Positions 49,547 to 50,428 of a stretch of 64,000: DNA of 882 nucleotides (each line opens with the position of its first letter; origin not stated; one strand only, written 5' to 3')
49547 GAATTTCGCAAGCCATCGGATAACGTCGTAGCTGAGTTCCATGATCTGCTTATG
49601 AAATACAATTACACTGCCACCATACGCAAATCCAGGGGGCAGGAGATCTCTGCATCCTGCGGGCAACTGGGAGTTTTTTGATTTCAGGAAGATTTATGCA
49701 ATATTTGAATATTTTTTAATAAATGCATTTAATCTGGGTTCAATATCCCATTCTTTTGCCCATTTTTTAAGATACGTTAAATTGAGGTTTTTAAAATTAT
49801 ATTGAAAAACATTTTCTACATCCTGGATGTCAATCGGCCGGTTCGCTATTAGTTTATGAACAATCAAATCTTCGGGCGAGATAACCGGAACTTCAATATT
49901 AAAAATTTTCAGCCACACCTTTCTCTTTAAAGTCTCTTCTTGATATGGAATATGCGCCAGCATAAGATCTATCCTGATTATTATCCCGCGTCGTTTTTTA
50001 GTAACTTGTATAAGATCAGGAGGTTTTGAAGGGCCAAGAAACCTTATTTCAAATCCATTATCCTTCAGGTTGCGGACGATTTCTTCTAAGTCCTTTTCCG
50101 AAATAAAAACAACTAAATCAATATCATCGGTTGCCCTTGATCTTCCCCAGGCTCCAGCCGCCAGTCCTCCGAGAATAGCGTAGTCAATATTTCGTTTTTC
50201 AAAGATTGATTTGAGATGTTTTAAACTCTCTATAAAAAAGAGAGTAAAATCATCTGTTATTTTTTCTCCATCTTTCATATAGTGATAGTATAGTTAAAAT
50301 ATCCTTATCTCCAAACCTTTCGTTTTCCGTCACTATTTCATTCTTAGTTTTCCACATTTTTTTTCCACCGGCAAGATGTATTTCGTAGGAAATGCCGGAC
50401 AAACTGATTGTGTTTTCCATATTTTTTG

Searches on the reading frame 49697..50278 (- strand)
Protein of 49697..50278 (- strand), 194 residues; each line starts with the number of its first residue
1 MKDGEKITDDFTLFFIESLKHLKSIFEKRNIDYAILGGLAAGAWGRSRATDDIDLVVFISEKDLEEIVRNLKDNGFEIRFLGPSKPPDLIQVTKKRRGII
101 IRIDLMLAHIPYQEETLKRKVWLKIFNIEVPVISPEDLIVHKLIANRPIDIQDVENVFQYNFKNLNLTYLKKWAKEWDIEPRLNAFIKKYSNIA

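Call 3: search_protein_families(library=pfam, proteins=[window:49697-50278:-], max_evalue=1)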
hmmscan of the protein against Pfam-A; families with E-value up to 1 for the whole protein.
window:49697-50278:- (194 aa): 7 families
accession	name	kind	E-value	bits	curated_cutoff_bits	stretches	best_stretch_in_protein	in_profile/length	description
PF19502.5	DUF6036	-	1.5e-08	35.1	23.6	1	25-174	13-133/164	Nucleotidyltransferase of unknown function (DUF6036)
PF09970.15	DUF2204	-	2.1e-07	31.2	20.3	1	18-165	4-153/181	Nucleotidyl transferase of unknown function (DUF2204)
PF14907.12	NTP_transf_5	-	3.6e-06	27.2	31.2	1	17-184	58-238/249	Uncharacterised nucleotidyltransferase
PF08843.17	AbiEii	-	4.4e-05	24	22.5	1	44-146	27-149/238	Nucleotidyl transferase AbiEii toxin, Type IV TA system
PF18765.7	Polbeta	-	0.009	16.6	26.9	1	21-93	2-70/93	Polymerase beta, Nucleotidyltransferase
PF10706.15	Aminoglyc_resit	-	0.018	15.6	21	1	19-79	2-62/149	Aminoglycoside-2''-adenylyltransferase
PF01909.29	NTP_transf_2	-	0.13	13.1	21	1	20-97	6-79/93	Nucleotidyltransferase domain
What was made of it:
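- On MenT/AbiEii (DUF1814, PF08843) NTase toxins: PF08843 scores 24.0 bits against a cut-off of 22.5 (E 4.4e-5; call 3).
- On Antibiotic NTases (Lnu, ANT(2'')): PF10706 Aminoglyc_resit scores 15.6 bits against a cut-off of 21 (call 3).
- Closest known: AbiE. Same: The NTase toxin belongs to the DUF1814/AbiEii superfamily (Pfam PF08843 above its cut-off; call 3), and the antitoxin gene lies upstream in the same operon.
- Pfam DUF6036, DUF2204 and AbiEii are all above gathering score (call 3). The best-scoring Pfam families are DUF6036 and DUF2204, whose functions are unknown (call 3). The Aminoglyc_resit score (15.6) is below its gathering score (21) (call 3).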

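Call 4: search_protein_families(library=padloc, proteins=[window:49697-50278:-], max_evalue=1)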
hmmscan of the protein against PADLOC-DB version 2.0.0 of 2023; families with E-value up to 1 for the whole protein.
window:49697-50278:- (194 aa): 3 families
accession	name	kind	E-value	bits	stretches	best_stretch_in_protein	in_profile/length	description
PDLC02291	AbiEii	-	0.00019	18.9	1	25-73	50-93/310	AbiEii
PDLC04516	PDC-M21B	-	0.016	12.9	1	48-78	49-80/234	-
PDLC04744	PDC-M63A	-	0.034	12.1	1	49-72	71-94/152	-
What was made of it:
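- PADLOC AbiEii is weak (E 1.9e-4 over 49 residues; call 4).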

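Call 5: search_protein_families(library=ncbifam, proteins=[window:49697-50278:-], max_evalue=1)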
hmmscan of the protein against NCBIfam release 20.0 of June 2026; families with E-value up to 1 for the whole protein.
window:49697-50278:- (194 aa): 0 families

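Call 6: find_homologous_proteins(query=window:49697-50278:-)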
Query window:49697-50278:- (194 aa): 12 proteins with E <= 0.001 among 110 candidates.
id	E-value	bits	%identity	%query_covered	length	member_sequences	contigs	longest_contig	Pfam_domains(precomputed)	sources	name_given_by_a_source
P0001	2.3e-123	427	100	100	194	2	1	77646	PF14907.13,PF09970.16,PF19502.6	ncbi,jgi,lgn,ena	ncbi:MAG TPA: nucleotidyltransferase [bacterium]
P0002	9.4e-77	275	64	100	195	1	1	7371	PF08843.18,PF09970.16,PF19502.6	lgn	-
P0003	1.9e-73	264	61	98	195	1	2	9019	PF19502.6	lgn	-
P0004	9.6e-73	262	60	99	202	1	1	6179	PF14907.13,PF19502.6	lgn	-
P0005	1.4e-70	255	59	98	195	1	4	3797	PF14907.13,PF09970.16,PF19502.6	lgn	-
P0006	4.0e-57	211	68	72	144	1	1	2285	-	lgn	-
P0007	9.3e-51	190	53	82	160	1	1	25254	PF19502.6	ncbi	-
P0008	1.4e-50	189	65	72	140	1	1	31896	-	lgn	-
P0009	1.9e-49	186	64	72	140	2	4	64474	-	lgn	-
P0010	1.4e-29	121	42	89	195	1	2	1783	PF08843.18,PF19502.6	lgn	-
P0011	1.6e-11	62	28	80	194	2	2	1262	PF09970.16,PF19502.6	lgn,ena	-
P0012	5.1e-5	41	38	62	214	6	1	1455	PF14907.13,PF10706.16,PF09970.16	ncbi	-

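Call 8: find_encoding_contigs(protein=P0002, flank=4000, max_places=3)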
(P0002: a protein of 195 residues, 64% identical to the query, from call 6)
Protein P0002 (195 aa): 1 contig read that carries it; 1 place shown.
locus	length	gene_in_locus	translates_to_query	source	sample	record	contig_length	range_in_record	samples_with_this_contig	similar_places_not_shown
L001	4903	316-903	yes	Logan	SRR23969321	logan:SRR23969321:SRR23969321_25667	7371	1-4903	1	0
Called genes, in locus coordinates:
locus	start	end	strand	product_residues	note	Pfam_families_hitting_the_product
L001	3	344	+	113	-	?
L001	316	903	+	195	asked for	PF09970:DUF2204 (faint), PF19502:DUF6036, PF08843:AbiEii (faint)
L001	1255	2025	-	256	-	PF27366:MwoI_N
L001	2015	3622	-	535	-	PF01555:N6_N4_Mtase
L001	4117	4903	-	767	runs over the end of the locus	PF12704:MacB_PCD (weak), PF02687:FtsX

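Call 9: find_encoding_contigs(protein=P0003, flank=4000, max_places=3)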
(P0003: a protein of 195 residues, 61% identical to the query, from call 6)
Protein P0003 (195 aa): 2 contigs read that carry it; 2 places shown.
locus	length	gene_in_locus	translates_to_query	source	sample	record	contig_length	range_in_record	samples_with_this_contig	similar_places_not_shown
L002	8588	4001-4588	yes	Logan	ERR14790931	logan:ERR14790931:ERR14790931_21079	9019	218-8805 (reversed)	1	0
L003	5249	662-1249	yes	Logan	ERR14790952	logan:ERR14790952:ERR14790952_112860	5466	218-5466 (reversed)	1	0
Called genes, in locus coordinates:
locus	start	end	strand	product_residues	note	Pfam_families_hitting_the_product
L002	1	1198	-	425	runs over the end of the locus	PF16656:Pur_ac_phosph_N, PF00149:Metallophos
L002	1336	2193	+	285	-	PF00763:THF_DHG_CYH, PF02882:THF_DHG_CYH_C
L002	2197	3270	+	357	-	PF01571:GCV_T, PF08669:GCV_T_C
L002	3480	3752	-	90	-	-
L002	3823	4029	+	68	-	-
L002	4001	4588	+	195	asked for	PF19502:DUF6036 (weak)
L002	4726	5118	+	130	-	PF01597:GCV_H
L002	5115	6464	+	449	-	PF02347:GDC-P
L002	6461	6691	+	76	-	-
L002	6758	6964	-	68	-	PF10049:DUF2283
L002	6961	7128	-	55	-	-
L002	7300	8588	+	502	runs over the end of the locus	?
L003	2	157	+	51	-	?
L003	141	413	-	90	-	-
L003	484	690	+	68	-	-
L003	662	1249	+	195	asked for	PF19502:DUF6036 (weak)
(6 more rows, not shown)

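Call 10: find_encoding_contigs(protein=P0004, flank=4000, max_places=3)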
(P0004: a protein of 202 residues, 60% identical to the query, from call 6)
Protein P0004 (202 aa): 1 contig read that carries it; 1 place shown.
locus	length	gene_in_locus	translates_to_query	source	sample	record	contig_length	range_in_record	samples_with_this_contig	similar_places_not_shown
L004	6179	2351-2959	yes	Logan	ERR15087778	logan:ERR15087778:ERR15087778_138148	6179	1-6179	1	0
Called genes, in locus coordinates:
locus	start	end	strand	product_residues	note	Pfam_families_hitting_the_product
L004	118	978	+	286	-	PF00763:THF_DHG_CYH, PF02882:THF_DHG_CYH_C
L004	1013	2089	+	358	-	PF01571:GCV_T, PF08669:GCV_T_C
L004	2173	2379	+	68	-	-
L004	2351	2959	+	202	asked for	PF14907:NTP_transf_5 (faint), PF19502:DUF6036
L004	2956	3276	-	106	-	PF00893:Multi_Drug_Res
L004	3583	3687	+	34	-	-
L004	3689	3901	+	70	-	PF10049:DUF2283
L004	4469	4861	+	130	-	PF01597:GCV_H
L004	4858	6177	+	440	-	?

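Call 12: find_encoding_contigs(protein=P0005, flank=4000, max_places=4)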
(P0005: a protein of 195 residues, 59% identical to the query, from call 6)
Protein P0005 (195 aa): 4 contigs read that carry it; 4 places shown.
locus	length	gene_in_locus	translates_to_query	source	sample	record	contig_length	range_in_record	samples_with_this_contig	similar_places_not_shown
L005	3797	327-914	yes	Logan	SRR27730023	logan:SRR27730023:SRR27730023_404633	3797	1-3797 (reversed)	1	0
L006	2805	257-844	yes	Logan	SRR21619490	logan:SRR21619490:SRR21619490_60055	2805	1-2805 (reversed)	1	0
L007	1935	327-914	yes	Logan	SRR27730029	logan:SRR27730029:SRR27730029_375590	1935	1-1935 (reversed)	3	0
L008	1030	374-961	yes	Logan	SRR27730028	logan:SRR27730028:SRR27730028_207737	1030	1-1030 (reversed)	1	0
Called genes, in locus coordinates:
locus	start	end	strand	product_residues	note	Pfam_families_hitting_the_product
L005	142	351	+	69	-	-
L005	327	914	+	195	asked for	PF14907:NTP_transf_5 (faint), PF09970:DUF2204 (weak), PF19502:DUF6036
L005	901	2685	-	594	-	-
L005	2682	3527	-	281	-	PF00135:COesterase, PF20434:BD-FAE, PF07859:Abhydrolase_3, PF00326:Peptidase_S9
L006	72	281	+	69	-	-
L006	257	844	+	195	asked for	PF14907:NTP_transf_5 (faint), PF09970:DUF2204 (weak), PF19502:DUF6036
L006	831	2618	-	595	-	-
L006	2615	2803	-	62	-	?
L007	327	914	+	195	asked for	PF14907:NTP_transf_5 (faint), PF09970:DUF2204 (weak), PF19502:DUF6036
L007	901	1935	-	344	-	?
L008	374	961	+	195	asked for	PF14907:NTP_transf_5 (faint), PF09970:DUF2204 (weak), PF19502:DUF6036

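Call 13: find_encoding_contigs(protein=P0007, flank=5000, max_places=3)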
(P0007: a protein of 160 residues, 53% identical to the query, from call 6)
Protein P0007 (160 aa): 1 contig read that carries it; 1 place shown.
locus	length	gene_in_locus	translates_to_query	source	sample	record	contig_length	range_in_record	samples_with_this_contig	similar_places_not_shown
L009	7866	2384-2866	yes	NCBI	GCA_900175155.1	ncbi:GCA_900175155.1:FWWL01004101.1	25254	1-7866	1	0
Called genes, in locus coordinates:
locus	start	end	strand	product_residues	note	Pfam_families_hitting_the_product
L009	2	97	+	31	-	?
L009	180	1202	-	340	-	PF08240:ADH_N, PF00107:ADH_zinc_N, PF13602:ADH_zinc_N_2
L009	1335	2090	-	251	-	PF00106:adh_short, PF08659:KR, PF13561:adh_short_C2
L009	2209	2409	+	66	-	-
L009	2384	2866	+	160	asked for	PF19502:DUF6036 (faint)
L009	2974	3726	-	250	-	PF13557:Phenol_MetA_deg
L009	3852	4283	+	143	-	PF03061:4HBT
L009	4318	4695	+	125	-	PF00383:dCMP_cyt_deam_1, PF08211:dCMP_cyt_deam_2, PF26947:CDL (weak)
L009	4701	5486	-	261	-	PF00378:ECH_1, PF16113:ECH_2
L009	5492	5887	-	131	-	PF00903:Glyoxalase, PF13669:Glyoxalase_4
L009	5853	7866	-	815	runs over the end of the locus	-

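Call 14: find_encoding_contigs(protein=P0009, flank=5000, max_places=4)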
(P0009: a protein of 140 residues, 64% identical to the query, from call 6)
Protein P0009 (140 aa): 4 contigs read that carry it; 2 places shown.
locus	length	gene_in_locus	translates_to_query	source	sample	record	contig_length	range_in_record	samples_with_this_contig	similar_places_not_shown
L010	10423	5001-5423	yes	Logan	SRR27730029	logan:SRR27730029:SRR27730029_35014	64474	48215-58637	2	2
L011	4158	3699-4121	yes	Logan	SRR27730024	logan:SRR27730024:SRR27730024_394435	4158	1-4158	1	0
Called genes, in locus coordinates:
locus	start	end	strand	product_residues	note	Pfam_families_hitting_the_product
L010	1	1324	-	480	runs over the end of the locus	PF20695:UbiD_N, PF01977:UbiD, PF20696:UbiD_C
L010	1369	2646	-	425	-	PF16656:Pur_ac_phosph_N, PF00149:Metallophos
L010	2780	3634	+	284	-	PF00763:THF_DHG_CYH, PF02882:THF_DHG_CYH_C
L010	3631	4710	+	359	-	PF01571:GCV_T, PF08669:GCV_T_C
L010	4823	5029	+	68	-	-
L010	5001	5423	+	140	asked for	-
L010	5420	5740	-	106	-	PF00893:Multi_Drug_Res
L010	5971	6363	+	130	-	PF01597:GCV_H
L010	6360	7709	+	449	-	PF02347:GDC-P, PF00266:Aminotran_5 (weak)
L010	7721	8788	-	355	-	PF01544:CorA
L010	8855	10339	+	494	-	PF02347:GDC-P, PF00266:Aminotran_5, PF21478:GcvP2_C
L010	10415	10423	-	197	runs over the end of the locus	PF01914:MarC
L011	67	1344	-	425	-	PF16656:Pur_ac_phosph_N, PF00149:Metallophos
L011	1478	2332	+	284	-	PF00763:THF_DHG_CYH, PF02882:THF_DHG_CYH_C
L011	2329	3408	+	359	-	PF01571:GCV_T, PF08669:GCV_T_C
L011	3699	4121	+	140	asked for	-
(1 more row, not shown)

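Call 17: search_solved_structures(query=A2, max_evalue=10, show_alignments=3)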
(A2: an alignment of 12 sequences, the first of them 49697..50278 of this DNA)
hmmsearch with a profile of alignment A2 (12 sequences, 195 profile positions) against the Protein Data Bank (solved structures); distinct sequences matched with E-value up to 10: 14.
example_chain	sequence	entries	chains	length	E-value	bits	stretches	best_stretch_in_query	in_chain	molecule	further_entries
8an4_A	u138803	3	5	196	4.6e-14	55.6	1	16-158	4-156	Bacterial toxin | Nucleotidyl transferase AbiEii/AbiGii toxin family protein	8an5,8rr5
5uvd_A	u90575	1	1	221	2.2e-07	33.8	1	17-146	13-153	Nucleotidyltransferase-like protein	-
4wh5_A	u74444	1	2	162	0.076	15.8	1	21-81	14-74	Lincosamide resistance protein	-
4fo1_A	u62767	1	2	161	0.077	15.7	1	22-81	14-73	Lincosamide resistance protein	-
3bja_A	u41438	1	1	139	0.11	15.2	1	18-105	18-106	Transcriptional regulator, MarR family, putative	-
6uzi_A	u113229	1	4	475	0.28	13.9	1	19-64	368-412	Dihydrolipoyl dehydrogenase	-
2fcl_A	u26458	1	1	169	0.32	13.7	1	17-64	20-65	hypothetical protein TM1012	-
2ewr_A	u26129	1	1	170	0.33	13.7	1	17-64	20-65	hypothetical protein TM1012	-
4hx0_A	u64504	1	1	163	0.35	13.6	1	17-66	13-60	Putative nucleotidyltransferase TM1012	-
4y2w_A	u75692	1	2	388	0.67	12.7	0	64-128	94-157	Alanine racemase 1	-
3gsl_A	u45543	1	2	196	0.93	12.2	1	35-86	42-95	Disks large homolog 4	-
2ka9_A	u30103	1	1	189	1.1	12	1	35-86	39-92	Disks large homolog 4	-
6spv_A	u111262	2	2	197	1.2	11.9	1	35-86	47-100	Disks large homolog 4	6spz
3zrt_A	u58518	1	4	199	1.2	11.8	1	35-86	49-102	DISKS LARGE HOMOLOG 4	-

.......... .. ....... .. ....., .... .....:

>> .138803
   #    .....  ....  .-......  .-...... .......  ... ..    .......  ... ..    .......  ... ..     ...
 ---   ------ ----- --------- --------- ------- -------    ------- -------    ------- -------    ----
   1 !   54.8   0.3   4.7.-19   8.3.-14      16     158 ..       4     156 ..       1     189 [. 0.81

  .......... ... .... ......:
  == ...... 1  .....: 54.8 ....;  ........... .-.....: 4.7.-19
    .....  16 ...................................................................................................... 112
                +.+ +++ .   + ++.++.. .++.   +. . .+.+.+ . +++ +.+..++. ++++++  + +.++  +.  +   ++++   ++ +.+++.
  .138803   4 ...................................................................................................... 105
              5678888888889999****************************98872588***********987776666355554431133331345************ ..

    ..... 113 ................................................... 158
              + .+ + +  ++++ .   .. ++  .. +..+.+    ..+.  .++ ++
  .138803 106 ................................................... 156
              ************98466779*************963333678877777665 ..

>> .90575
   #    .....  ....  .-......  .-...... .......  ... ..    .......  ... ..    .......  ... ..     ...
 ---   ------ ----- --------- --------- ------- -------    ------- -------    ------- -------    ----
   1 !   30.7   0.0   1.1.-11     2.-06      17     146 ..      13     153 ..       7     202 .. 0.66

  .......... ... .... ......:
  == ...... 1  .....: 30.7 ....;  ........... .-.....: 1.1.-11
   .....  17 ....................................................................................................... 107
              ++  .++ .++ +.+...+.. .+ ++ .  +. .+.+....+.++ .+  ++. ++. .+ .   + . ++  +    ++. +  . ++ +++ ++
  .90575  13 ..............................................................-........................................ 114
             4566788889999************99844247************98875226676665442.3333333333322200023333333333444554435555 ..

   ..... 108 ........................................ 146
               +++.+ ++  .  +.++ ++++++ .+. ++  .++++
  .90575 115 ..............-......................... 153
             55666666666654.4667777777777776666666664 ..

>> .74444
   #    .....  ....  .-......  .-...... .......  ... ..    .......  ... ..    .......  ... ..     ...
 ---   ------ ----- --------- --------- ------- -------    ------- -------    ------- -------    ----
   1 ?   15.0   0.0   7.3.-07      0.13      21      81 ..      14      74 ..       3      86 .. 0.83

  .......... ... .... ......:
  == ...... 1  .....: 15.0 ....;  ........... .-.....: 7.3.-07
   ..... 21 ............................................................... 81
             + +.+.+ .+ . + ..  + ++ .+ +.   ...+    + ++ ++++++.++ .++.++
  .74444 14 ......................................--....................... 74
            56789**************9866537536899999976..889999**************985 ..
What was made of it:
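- On Antibiotic NTases (Lnu, ANT(2'')): Lnu sequences hit at E about 0.08 (call 17).
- The family profile hits MenT1 at E 4.6e-14, and the next hit (5uvd) is at 2.2e-7 (call 17). There is a weak Pfam Aminoglyc_resit hit (E 0.018; call 3) and weak Lnu sequence hits (E about 0.08; call 17).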

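Call 20: find_encoding_contigs(protein=P0010, flank=3000, max_places=2)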
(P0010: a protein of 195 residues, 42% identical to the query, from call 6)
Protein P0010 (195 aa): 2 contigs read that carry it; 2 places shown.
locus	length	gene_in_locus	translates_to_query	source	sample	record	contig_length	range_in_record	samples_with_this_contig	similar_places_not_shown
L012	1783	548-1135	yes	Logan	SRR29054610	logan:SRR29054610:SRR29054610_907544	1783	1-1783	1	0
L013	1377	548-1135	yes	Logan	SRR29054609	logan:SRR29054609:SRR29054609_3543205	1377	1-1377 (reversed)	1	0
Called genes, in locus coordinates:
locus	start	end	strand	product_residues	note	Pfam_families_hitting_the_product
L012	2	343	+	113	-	?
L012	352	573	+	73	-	-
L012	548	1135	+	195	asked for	PF19502:DUF6036 (weak), PF08843:AbiEii (faint)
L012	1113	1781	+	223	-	?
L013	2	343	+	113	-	?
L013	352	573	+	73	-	-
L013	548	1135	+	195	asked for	PF19502:DUF6036 (weak), PF08843:AbiEii (faint)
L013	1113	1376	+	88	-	?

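Call 21: find_encoding_contigs(protein=P0012, flank=3000, max_places=2)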
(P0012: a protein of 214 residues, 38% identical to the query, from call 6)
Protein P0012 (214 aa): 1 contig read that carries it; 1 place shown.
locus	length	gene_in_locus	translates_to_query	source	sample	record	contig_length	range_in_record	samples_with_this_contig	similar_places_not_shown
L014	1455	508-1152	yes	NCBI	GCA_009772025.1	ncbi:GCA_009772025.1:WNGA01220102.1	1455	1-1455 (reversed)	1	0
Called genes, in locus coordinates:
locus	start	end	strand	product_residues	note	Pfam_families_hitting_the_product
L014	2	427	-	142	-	?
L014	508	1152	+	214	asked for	PF14907:NTP_transf_5, PF09970:DUF2204, PF10706:Aminoglyc_resit (weak)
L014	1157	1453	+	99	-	?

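Call 26: predict_structure(alignment_id=A2)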
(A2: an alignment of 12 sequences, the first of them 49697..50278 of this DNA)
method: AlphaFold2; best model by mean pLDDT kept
length: 194 residues; sequences in the alignment: 12
mean_pLDDT: 90.2   pTM: 0.85
mean pLDDT of the five models: 90.2, 89.9, 89.7, 89.4, 83.3
residues with pLDDT >= 90: 147; 70-90: 35; 50-70: 7; < 50: 5
segments of 3 or more residues with pLDDT < 50: 1-5
pLDDT, mean of each block of 10 residues (from residue 1): 56 92 92 94 85 93 89 93 80 93 93 94 90 97 94 95 96 97 96 78
secondary structure, 60 per line:
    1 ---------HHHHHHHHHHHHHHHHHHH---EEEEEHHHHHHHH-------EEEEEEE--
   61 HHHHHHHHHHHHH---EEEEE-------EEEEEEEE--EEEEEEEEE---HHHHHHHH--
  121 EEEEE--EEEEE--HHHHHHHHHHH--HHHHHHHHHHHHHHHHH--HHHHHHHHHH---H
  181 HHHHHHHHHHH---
elements in order: H10-28 E32-36 H37-44 E52-58 H61-73 E77-81 E89-96 E99-107 H111-118 E121-125 E128-132 H135-145 H148-164 H167-176 H180-191
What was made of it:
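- On MenT/AbiEii (DUF1814, PF08843) NTase toxins: The AF2 model (pLDDT 90.2) has strands and helices up to residue 132, then four helices at 135-191 (call 26).
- A high-confidence model (pLDDT 90; call 26) has the MenT1 chains as its top five Foldseek hits (E 1e-11 to 5e-10, TM up to 0.70).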
